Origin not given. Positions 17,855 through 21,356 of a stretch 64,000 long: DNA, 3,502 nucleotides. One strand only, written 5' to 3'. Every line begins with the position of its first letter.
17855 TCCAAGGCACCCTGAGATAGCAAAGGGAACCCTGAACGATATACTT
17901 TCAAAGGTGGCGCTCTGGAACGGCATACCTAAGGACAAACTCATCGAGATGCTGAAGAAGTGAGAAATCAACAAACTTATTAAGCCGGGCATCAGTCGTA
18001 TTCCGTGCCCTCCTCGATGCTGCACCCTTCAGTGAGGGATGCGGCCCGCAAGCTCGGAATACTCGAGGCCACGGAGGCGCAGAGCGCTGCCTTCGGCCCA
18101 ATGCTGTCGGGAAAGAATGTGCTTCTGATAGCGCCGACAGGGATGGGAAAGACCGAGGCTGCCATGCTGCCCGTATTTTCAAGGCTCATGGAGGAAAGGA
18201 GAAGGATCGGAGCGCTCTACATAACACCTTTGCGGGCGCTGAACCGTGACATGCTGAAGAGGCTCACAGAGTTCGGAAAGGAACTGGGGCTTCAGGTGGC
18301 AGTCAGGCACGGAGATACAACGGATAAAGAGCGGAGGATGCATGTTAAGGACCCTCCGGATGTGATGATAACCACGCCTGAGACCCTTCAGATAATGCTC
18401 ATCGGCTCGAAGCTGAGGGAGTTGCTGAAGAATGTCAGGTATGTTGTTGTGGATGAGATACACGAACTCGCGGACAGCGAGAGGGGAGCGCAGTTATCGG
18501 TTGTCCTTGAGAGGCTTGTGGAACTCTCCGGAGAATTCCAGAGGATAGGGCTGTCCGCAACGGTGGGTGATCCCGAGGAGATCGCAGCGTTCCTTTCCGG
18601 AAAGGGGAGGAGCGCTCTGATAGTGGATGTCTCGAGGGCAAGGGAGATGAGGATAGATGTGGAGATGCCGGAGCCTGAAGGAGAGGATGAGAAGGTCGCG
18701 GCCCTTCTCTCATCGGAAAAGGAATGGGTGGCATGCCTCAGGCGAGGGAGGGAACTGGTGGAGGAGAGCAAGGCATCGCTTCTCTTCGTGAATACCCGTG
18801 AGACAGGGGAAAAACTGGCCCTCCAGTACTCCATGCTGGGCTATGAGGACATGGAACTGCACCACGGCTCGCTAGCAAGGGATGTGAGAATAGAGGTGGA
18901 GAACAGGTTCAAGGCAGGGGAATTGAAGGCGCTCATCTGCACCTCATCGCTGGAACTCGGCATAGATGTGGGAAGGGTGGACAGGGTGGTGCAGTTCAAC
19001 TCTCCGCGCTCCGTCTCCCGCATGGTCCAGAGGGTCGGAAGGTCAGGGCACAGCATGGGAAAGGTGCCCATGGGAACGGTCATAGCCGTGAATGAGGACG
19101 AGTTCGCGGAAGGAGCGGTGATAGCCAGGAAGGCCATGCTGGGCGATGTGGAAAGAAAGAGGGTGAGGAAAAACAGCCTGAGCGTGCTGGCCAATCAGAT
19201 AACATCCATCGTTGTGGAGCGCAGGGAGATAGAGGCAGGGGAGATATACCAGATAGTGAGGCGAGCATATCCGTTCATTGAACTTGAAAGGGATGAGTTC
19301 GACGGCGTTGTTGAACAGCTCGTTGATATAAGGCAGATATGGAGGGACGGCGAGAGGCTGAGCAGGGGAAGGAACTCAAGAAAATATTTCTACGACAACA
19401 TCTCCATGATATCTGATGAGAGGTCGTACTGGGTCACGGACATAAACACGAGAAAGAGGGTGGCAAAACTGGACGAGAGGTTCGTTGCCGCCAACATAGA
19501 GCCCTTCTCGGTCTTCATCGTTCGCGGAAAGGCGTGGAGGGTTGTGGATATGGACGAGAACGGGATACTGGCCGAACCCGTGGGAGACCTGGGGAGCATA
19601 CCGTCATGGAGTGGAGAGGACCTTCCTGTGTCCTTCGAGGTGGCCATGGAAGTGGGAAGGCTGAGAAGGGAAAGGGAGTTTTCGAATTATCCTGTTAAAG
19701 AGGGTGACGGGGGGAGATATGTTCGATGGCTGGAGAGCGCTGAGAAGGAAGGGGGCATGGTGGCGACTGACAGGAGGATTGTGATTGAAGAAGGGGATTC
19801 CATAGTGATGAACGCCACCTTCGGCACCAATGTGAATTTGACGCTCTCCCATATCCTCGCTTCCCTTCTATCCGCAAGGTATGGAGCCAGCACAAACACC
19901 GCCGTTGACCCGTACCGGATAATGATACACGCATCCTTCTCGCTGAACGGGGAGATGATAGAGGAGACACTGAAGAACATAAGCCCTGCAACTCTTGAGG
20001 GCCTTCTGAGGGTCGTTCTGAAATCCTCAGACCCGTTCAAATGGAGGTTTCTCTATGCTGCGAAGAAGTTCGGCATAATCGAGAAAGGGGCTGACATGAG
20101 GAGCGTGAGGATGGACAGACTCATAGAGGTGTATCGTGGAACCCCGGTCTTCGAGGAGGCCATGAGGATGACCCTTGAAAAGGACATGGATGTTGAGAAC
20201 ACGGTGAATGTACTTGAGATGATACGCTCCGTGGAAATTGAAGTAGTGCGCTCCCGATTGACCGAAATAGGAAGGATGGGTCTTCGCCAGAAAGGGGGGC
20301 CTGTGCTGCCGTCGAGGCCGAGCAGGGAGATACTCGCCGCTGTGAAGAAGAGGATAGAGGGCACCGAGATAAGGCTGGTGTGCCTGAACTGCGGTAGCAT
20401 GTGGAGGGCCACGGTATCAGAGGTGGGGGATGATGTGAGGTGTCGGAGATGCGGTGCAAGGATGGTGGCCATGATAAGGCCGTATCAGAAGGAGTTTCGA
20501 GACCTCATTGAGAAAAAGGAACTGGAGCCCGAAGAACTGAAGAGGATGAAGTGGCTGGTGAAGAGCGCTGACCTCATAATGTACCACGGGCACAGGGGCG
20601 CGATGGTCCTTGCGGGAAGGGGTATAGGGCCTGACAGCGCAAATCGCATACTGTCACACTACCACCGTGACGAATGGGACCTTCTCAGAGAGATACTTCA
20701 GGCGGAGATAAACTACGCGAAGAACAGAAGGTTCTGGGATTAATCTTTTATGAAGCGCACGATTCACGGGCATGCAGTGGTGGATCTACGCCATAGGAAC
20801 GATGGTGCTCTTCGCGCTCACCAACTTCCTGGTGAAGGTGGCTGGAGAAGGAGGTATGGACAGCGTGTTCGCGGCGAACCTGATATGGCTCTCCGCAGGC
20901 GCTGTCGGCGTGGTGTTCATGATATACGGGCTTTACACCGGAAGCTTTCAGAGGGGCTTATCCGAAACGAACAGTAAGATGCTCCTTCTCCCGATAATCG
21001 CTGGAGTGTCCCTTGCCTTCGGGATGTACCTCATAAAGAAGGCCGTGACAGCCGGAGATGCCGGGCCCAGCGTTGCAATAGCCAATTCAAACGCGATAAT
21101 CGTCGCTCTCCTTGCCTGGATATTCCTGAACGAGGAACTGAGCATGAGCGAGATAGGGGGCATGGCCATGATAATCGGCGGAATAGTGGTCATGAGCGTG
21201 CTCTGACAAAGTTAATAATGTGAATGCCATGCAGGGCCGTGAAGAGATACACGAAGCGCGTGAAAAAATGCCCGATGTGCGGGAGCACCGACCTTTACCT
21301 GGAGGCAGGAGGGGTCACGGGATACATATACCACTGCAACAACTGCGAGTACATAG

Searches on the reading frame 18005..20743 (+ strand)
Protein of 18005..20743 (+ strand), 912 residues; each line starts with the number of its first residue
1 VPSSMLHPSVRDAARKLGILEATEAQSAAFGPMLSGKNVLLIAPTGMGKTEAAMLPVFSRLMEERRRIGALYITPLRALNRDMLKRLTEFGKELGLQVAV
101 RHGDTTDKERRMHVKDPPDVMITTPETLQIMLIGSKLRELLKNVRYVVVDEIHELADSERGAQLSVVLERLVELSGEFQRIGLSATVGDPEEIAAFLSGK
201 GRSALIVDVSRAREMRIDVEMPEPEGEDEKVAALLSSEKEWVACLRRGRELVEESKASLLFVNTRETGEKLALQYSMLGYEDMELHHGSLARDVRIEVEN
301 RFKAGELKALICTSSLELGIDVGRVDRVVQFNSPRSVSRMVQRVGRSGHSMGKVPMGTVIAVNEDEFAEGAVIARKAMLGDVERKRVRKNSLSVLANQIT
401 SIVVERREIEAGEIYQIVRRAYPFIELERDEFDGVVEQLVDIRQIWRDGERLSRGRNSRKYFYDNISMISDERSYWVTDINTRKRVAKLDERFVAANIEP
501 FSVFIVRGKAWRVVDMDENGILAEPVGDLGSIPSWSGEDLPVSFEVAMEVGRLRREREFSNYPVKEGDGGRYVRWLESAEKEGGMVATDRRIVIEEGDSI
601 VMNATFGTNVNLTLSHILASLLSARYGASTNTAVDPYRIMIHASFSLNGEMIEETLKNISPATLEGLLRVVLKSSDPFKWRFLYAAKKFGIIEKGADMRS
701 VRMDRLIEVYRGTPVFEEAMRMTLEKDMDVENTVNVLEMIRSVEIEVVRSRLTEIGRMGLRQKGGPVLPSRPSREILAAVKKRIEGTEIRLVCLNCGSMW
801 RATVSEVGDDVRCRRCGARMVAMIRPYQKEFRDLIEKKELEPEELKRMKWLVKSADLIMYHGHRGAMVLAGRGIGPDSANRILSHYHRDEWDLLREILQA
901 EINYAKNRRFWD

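Call 16: search_protein_families(library=pfam, proteins=[window:18005-20743:+], max_evalue=0.001)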
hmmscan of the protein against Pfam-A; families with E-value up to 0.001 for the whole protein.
window:18005-20743:+ (912 aa): 6 families
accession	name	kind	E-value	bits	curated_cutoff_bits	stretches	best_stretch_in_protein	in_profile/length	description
PF00270.35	DEAD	-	1.2e-39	136.2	26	1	23-190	1-164/167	DEAD/DEAH box helicase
PF08494.16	DEAD_assoc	-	6.8e-33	114.6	23.5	1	586-754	1-186/191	DEAD/H associated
PF00271.37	Helicase_C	-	3.9e-19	69.4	23.5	1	253-348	13-107/110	Helicase conserved C-terminal domain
PF19306.5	WH_Lhr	-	2.2e-12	47.1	27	1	380-522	6-157/168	Large helicase-related protein, winged helix domain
PF04851.21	ResIII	-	2.2e-11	44.4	22.5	1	37-187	24-162/164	Type III restriction enzyme, res subunit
PF22527.2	DEXQc_Suv3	-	0.00023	21.2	27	1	39-165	16-115/154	DEXQ-box helicase domain of Suv3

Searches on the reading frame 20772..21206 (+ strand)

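Call 16: search_protein_families(library=pfam, proteins=[window:20772-21206:+], max_evalue=0.001)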
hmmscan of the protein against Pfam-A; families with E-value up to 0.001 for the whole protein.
window:20772-21206:+ (144 aa): 1 family
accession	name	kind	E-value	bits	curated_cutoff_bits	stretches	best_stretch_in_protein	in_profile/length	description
PF00892.27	EamA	-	3.1e-11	44.1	28.2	1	3-142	3-134/135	EamA-like transporter family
